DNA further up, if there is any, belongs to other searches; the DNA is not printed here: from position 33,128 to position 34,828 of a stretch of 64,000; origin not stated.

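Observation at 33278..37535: TTT transporter operon translationally coupled to a leaderless (cytoplasmic) sulfatase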

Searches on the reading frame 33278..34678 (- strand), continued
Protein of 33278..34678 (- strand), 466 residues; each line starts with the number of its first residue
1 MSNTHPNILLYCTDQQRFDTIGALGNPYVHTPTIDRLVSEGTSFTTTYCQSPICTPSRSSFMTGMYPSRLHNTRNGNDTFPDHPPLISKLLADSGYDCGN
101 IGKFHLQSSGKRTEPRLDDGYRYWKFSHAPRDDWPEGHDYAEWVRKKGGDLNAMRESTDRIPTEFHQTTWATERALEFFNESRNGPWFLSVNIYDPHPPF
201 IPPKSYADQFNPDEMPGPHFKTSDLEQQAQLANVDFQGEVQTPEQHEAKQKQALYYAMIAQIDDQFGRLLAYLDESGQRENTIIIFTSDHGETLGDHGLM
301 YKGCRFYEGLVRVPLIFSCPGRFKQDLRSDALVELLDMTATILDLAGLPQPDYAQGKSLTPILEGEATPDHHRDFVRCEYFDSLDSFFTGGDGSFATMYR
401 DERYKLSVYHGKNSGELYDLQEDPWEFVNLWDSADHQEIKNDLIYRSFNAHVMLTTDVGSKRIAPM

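Call 40: search_protein_families(library=ncbifam, proteins=[window:33278-34678:-, L037:839-2494:+, L021:5751-6659:+, L005:75-1436:+, L021:7065-7934:+, L048:6318-7871:-], max_evalue=0.00001)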
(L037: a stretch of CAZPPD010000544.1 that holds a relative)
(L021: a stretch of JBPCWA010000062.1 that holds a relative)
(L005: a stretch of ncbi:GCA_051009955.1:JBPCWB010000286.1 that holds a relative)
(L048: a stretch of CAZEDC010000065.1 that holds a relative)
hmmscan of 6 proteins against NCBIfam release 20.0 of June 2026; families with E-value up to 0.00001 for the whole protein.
window:33278-34678:- (466 aa): 5 families
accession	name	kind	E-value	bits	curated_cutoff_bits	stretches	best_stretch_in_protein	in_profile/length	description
NF010322.0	PRK13759.1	equivalog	2.3e-81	273.7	481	1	3-439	4-445/486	arylsulfatase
NF045661.1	HdlasePehA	equivalog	1.2e-65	222.1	900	1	5-449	2-483/506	phosphoric/sulfuric ester hydrolase PehA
TIGR03417.1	chol_sulfatase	equivalog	2.9e-62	211.1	433.45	1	4-443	1-432/500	choline-sulfatase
NF052527.1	Mn_arylsulf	exception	1.1e-45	156.5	850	1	6-445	2-446/479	manganese-dependent arylsulfatase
NF038282.1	LapC_YejM_PbgA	exception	5.7e-08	31.5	825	1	229-359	390-516/584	LPS biosynthesis-modulating metalloenzyme YejM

L037:839-2494:+ (551 aa): 100 families (the best 25 are shown)
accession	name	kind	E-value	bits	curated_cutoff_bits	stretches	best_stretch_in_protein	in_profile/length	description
NF004837.0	PRK06187.1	subfamily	2.3e-81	273.7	476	1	4-450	8-455/531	long-chain-fatty-acid--CoA ligase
NF038343.1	ligase_FadD11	exception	2.1e-78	264.2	950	2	299-550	327-582/585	fatty acid--CoA ligase FadD11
NF005801.1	PRK07656.1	equivalog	5.3e-65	220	657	1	5-450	2-436/500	FadD3 family acyl-CoA ligase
NF004114.0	PRK05605.1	equivalog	1.8e-58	198.3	766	2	168-451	213-503/575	long-chain-fatty-acid--CoA ligase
NF009233.0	PRK12583.1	subfamily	2e-55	188.2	832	1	6-450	20-483/558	fatty acid CoA ligase family protein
NF002966.0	PRK03640.1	equivalog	3.1e-55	187.7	556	1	167-451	132-416/483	o-succinylbenzoate--CoA ligase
NF005307.0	PRK06839.1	equivalog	4e-54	184.1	748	1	50-450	45-426/496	o-succinylbenzoate--CoA ligase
NF005702.0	PRK07514.1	subfamily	6.2e-54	183.2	558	1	18-438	17-421/506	malonyl-CoA synthase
NF006181.0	PRK08314.1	subfamily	9.2e-54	182.6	705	1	7-448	27-483/563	long-chain-fatty-acid--CoA ligase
TIGR01923.1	menE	equivalog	9.7e-52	176.3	330.15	1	35-450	1-381/442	o-succinylbenzoate--CoA ligase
NF009232.0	PRK12582.1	subfamily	1.3e-51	175.6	777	1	5-550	50-614/624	acyl-CoA synthetase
NF052269.1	Staph_lig_FadD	equivalog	2.6e-51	174.5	650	1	170-450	144-426/499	long-chain-fatty-acid--CoA ligase FadD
NF005220.0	PRK06710.1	equivalog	4.6e-51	173.6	1116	2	177-450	207-486/563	long-chain-fatty-acid--CoA ligase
NF006523.0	PRK08974.1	equivalog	8.8e-50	169.4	884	1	172-451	202-488/561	long-chain-fatty-acid--CoA ligase FadD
NF004758.0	PRK06087.1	equivalog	9.8e-49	166.2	736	1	34-446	51-462/548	medium-chain fatty-acid--CoA ligase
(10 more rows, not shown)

L021:5751-6659:+ (302 aa): 19 families
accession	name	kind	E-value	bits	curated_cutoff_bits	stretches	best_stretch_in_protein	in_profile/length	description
TIGR00507.1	aroE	equivalog_domain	6.1e-46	156.8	200.2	1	48-291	2-245/270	shikimate dehydrogenase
NF001312.0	PRK00258.1-4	equivalog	2.3e-41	141.9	295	1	51-298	14-265/285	shikimate dehydrogenase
NF001319.0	PRK00258.3-3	equivalog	1.9e-37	128.8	252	1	45-291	5-250/279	shikimate dehydrogenase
NF001310.0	PRK00258.1-2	equivalog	1.6e-35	122.6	221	1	50-291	6-252/279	shikimate dehydrogenase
NF001314.0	PRK00258.2-2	equivalog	3.8e-35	121.3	248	1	43-289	4-261/290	shikimate dehydrogenase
NF009200.0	PRK12548.1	subfamily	9.6e-34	117.1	432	1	43-291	6-267/289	shikimate dehydrogenase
NF001322.0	PRK00258.3-6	equivalog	3.8e-33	115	285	1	48-290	7-242/272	shikimate dehydrogenase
NF001313.0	PRK00258.2-1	equivalog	5.1e-31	108.3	431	1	43-291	6-266/290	shikimate dehydrogenase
NF009201.0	PRK12549.1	subfamily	2.9e-30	105.4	235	1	82-293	48-262/286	shikimate dehydrogenase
NF001316.0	PRK00258.2-5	equivalog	2.1e-26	92.8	247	1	48-290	3-236/263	shikimate dehydrogenase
NF001315.0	PRK00258.2-4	equivalog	5e-25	88.2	413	1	44-292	5-260/284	shikimate dehydrogenase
NF001311.0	PRK00258.1-3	equivalog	1.8e-23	83.2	235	1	50-291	9-249/279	shikimate dehydrogenase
NF009390.0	PRK12749.1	equivalog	8.8e-21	74.5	349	1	43-291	4-264/288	quinate/shikimate dehydrogenase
NF006802.0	PRK09310.1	equivalog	1.9e-20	73.1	598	1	47-289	216-445/477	bifunctional 3-dehydroquinate dehydratase/shikimate dehydrogenase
TIGR01809.1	Shik-DH-AROM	equivalog_domain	9.8e-19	67.5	196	1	50-208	9-169/282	shikimate dehydrogenase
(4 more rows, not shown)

L005:75-1436:+ (453 aa): 3 families
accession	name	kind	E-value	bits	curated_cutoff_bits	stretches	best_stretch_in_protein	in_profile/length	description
NF042436.1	OxoIsoapKin_OiaK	equivalog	6.9e-127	423.8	700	1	4-448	9-449/451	3-oxo-isoapionate kinase OiaK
NF043035.1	OxoTetrKin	equivalog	5.9e-52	176.9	350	1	10-448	6-416/418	3-oxo-tetronate kinase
NF047819.1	ThrnKinDtnkGamma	equivalog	1.4e-19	70.3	450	1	10-417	7-383/422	D-threonate kinase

L021:7065-7934:+ (289 aa): 5 families
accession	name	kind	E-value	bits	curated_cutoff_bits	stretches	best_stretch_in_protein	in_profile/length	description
TIGR02317.1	prpB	equivalog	4e-47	160.8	354.4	1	8-268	2-265/285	methylisocitrate lyase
NF008455.0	PRK11320.1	equivalog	8e-41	140.2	353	1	10-264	10-268/295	methylisocitrate lyase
TIGR02319.1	CPEP_Pphonmut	equivalog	2.4e-31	109.1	420.05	1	12-208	9-205/294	carboxyvinyl-carboxyphosphonate phosphorylmutase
TIGR02321.1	Pphn_pyruv_hyd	equivalog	5.2e-24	84.9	374.4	1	8-269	4-273/290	phosphonopyruvate hydrolase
TIGR02320.1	PEP_mutase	equivalog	1.1e-21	77.1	319.55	1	14-251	4-257/284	phosphoenolpyruvate mutase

L048:6318-7871:- (517 aa): 55 families (the best 25 are shown)
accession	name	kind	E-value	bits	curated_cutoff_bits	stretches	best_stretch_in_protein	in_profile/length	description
TIGR03942.1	sulfatase_rSAM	equivalog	2.2e-114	382.3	349.45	1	87-453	2-359/363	anaerobic sulfatase maturase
NF010308.0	PRK13745.1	equivalog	1.1e-86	291.3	484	1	82-451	10-385/412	anaerobic sulfatase-maturation protein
NF010321.0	PRK13758.1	equivalog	1.8e-81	274.1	441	1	84-455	3-366/370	anaerobic sulfatase-maturase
NF041298.1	rSAM_mat_DynA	equivalog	8.1e-56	189.5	450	1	88-453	4-355/356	dynobactin maturation radical SAM/SPASM protein DynA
NF041300.1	rSAM_mat_DarW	exception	1.4e-47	162.5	650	1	86-456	42-403/415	radical SAM/SPASM peptide maturase DarW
NF041707.1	rSAM_YhhB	equivalog_domain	4.3e-44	150.9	445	1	86-453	3-367/369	cyclophane-forming radical SAM/SPASM peptide maturase YhhB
NF038005.1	rSAM_mat_DarE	equivalog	5.5e-43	147.3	650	1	87-431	76-413/432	darobactin maturation radical SAM/SPASM protein DarE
TIGR04261.1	rSAM_GlyRichRpt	subfamily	2.6e-42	145.2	310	1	93-437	4-346/363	cyclophane-forming radical SAM/SPASM peptide maturase GrrM/OscB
NF041718.1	rSAM_phane_AMC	equivalog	1.1e-37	129.9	425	1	84-439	5-348/362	cyclophane-forming radical SAM peptide maturase AmcB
TIGR04083.1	rSAM_pep_methan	hypoth_equivalog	9.2e-32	110.3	300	1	87-457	2-349/376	TIGR04083 family peptide-modifying radical SAM enzyme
TIGR04269.1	SAM_SPASM_FxsB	subfamily_domain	1.5e-31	109.8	370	1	92-426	8-341/363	FxsB family cyclophane-forming radical SAM/SPASM peptide maturase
NF047865.1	rSAM_PapB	equivalog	2e-29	102.8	340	1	93-422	10-320/330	PapB family radical SAM/SPASM ranthipeptide maturase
TIGR03978.1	rSAM_paired_1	equivalog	6.2e-27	94.5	370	1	92-452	89-452/466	His-Xaa-Ser system radical SAM maturase HxsB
TIGR04163.1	rSAM_cobopep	equivalog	3.1e-26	92.1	375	1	84-442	63-410/428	peptide-modifying radical SAM enzyme CbpB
TIGR04496.1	rSAM_XyeB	equivalog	9.6e-26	90.4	450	1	92-239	10-156/385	cyclophane-forming radical SAM/SPASM peptide maturase XyeB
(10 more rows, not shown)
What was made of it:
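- On Named sulfatase equivalogs (NCBIfam arylsulfatase PRK13759, choline-sulfatase TIGR03417, PehA NF045661): 274 bits against a cut-off of 481, 211 against 433, and 222 against 900 (call 40).
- An anSME (TIGR03942, 382 bits against a 349-bit cut-off) lies next to the Dehalococcoidia orthologue (call 40). It falls below every NCBIfam equivalog cut-off (call 40). The best NCBIfam model is 'arylsulfatase' (call 40). The NCBIfam PehA model scores 222 bits against a 900-bit cut-off and scores below the arylsulfatase model (call 40).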

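Call 47: search_dna_similar(query=window:33278-34678:-, collection=plasmids, mode=protein, max_rows=30, max_evalue=1e-40)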
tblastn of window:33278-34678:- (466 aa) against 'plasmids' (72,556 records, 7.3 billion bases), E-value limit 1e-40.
Records with a match: 150; places in all: 181; records where one place covers at least 80% of the query: 148.
Best place of each record, by identity: <60% 150.
By first word of the organism name: Pseudosulfitobacter 43; Rhizobium 27; Halocatena 6; Neorhizobium 5; Sulfitobacter 5; Shinella 4; Burkholderia 4; Haloarcula 3; Fulvitalea 3; Paracoccus 3; and 37 more.
By predicted mobility (MOB-suite, as given by PLSDB): non-mobilizable 132; conjugative 12; mobilizable 6.
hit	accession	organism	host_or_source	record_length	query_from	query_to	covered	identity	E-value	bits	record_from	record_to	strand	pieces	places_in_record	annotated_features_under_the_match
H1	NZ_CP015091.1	Salipiger abyssi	single cell,marine seawater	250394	4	464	99%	48.2%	1e-142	458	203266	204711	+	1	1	sulfatase-like hydrolase/transferase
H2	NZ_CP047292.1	Falsirhodobacter algicola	Grateloupia sp.,single cell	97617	6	452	96%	48.9%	4e-137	442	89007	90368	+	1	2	sulfatase-like hydrolase/transferase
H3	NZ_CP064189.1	Rhizobium sp. 007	Onobrychis viciifolia,cell culture,root ...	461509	7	463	98%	44.9%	5e-120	393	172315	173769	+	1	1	sulfatase-like hydrolase/transferase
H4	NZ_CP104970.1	Phyllobacterium zundukense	Vicia costata,cell culture,root nodule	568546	7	463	98%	44.7%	3e-114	377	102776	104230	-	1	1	sulfatase-like hydrolase/transferase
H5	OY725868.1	Subdoligranulum variabile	-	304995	6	448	95%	45.7%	4e-124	405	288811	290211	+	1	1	record has no annotation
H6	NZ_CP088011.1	Rhizobium sp. T136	Melilotus albus,Cell culture,root nodule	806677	7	463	98%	43.9%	1e-110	366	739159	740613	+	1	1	sulfatase-like hydrolase/transferase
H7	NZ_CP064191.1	Rhizobium sp. 007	Onobrychis viciifolia,cell culture,root ...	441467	7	463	98%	43.2%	3e-117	385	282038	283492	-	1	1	sulfatase-like hydrolase/transferase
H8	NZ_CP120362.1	Chelativorans sp. AA-79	single cell,petroleum contaminated soil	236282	6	446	95%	44.7%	2e-121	397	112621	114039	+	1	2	sulfatase-like hydrolase/transferase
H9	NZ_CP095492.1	Halosolutus gelatinilyticus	cell culture,saline soil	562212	4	466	99%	40.7%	1e-109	363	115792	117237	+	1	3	sulfatase-like hydrolase/transferase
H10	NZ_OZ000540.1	Shinella sp. WSC3-e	-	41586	4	465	99%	40.7%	5e-98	330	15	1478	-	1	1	sulfatase-like hydrolase/transferase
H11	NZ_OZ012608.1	Shinella sp. WSD5-1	-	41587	4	465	99%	40.7%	5e-98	330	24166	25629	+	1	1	sulfatase-like hydrolase/transferase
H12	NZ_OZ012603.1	Shinella sp. WSD5-1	-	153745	4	465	99%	40.7%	5e-98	330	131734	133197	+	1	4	sulfatase-like hydrolase/transferase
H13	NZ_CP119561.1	Haloarcula halophila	cell culture,sediment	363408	6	444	94%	40.1%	6e-93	315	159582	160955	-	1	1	sulfatase-like hydrolase/transferase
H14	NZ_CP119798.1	Halomontanus rarus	cell culture,sediment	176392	6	446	95%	39.5%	3e-92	313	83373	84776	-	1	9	sulfatase-like hydrolase/transferase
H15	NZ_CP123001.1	Neorhizobium petrolearium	single cell,petroleum contaminated soil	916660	2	444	95%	36.2%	2e-72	256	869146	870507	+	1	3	sulfatase-like hydrolase/transferase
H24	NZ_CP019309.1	Phaeobacter inhibens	Single cell,seawater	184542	4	464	99%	32.6%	5e-65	234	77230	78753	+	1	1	sulfatase-like hydrolase/transferase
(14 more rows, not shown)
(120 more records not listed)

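Call 48: get_annotated_region(hit=H1, flank=9000)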
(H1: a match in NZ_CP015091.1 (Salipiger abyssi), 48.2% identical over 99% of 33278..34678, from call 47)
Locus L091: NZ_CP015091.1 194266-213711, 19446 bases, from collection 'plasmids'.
description: Salipiger abyssi strain JLT2014 plasmid pPABY1, complete sequence
organism: Salipiger abyssi (NCBI taxid 1250539)
taxonomy: Bacteria; Pseudomonadota; Alphaproteobacteria; Rhodobacterales; Roseobacteraceae; Salipiger; Salipiger abyssi
host: -; source: single cell,marine seawater; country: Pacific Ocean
typing (MOB-suite, as given by PLSDB): non-mobilizable; replicon rep_cluster_583
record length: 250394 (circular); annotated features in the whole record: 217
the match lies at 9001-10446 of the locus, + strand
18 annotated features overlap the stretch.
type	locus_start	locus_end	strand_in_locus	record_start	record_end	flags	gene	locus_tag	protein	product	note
CDS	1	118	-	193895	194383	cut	-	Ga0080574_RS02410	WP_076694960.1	tripartite tricarboxylate transporter TctB family protein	-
CDS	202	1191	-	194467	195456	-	-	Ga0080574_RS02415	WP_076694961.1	tripartite tricarboxylate transporter substrate-binding protein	-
CDS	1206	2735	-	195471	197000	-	-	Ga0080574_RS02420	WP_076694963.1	sulfatase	-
CDS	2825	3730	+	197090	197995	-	-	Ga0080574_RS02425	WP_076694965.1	LysR family transcriptional regulator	GO:0006355 - regulation of DNA-templated transcription [Evidence IEA]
CDS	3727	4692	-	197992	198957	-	-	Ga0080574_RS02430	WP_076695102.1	formylglycine-generating enzyme family protein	-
CDS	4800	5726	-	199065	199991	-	-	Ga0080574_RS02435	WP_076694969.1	LysR family transcriptional regulator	GO:0006355 - regulation of DNA-templated transcription [Evidence IEA]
CDS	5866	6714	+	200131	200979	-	-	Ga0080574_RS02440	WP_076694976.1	sugar ABC transporter permease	-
CDS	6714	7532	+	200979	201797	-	-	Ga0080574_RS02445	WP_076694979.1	carbohydrate ABC transporter permease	GO:0008643 - carbohydrate transport [Evidence IEA]; GO:0055085 - transmembrane transport [Evidence IEA]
CDS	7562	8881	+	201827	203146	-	-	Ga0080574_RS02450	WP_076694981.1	sugar ABC transporter substrate-binding protein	-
CDS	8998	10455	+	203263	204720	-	-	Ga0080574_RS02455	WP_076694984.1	sulfatase-like hydrolase/transferase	-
CDS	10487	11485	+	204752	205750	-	-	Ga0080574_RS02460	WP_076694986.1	ATP-binding cassette domain-containing protein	-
CDS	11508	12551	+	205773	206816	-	-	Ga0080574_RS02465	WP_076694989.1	NAD(P)-dependent alcohol dehydrogenase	-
CDS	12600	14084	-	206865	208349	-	-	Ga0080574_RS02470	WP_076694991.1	sulfatase-like hydrolase/transferase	-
CDS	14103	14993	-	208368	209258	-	-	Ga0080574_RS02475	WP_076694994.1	MurR/RpiR family transcriptional regulator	GO:0006355 - regulation of DNA-templated transcription [Evidence IEA]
CDS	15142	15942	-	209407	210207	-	-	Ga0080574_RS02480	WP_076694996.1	IclR family transcriptional regulator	GO:0006355 - regulation of DNA-templated transcription [Evidence IEA]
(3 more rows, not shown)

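Call 49: get_annotated_region(hit=H2, flank=9000)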
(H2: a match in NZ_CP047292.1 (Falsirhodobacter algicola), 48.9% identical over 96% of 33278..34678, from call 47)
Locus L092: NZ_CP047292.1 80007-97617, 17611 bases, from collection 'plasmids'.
description: Falsirhodobacter algicola strain PG104 plasmid unnamed3, complete sequence
organism: Falsirhodobacter algicola (NCBI taxid 2692330)
taxonomy: Bacteria; Pseudomonadota; Alphaproteobacteria; Rhodobacterales; Paracoccaceae; Falsirhodobacter; Falsirhodobacter algicola
host: -; source: Grateloupia sp.,single cell; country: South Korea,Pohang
typing (MOB-suite, as given by PLSDB): non-mobilizable
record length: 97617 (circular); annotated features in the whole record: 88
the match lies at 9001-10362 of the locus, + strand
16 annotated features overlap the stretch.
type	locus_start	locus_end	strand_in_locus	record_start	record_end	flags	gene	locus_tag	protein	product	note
CDS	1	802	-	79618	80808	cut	-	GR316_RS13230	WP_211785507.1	FAD-dependent oxidoreductase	-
CDS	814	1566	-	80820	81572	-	-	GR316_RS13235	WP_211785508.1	ABC transporter permease subunit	GO:0055085 - transmembrane transport [Evidence IEA]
CDS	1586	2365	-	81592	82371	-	-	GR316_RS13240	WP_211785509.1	ABC transporter ATP-binding protein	-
CDS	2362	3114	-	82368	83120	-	-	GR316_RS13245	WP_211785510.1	ABC transporter permease subunit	GO:0055085 - transmembrane transport [Evidence IEA]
CDS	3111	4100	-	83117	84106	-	-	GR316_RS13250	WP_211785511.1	ABC transporter substrate-binding protein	-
CDS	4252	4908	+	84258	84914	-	-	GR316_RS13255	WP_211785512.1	TetR/AcrR family transcriptional regulator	GO:0006355 - regulation of DNA-templated transcription [Evidence IEA]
CDS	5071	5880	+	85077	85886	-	-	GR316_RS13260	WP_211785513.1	helix-turn-helix domain-containing protein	GO:0006355 - regulation of DNA-templated transcription [Evidence IEA]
CDS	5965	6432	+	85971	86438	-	-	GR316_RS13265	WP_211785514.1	tripartite tricarboxylate transporter TctB family protein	-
CDS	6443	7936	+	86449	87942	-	-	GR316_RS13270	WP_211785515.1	tripartite tricarboxylate transporter permease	-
CDS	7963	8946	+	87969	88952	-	-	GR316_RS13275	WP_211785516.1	tripartite tricarboxylate transporter substrate binding protein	-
CDS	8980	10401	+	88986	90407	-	-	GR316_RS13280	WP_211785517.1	sulfatase-like hydrolase/transferase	-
CDS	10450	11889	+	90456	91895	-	-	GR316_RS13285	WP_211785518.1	sulfatase-like hydrolase/transferase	-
CDS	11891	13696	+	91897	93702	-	-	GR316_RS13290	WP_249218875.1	chloride channel protein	GO:0006821 - chloride transport [Evidence IEA]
CDS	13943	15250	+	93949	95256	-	-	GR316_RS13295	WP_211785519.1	extracellular solute-binding protein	-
CDS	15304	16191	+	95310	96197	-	-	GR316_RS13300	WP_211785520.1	sugar ABC transporter permease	-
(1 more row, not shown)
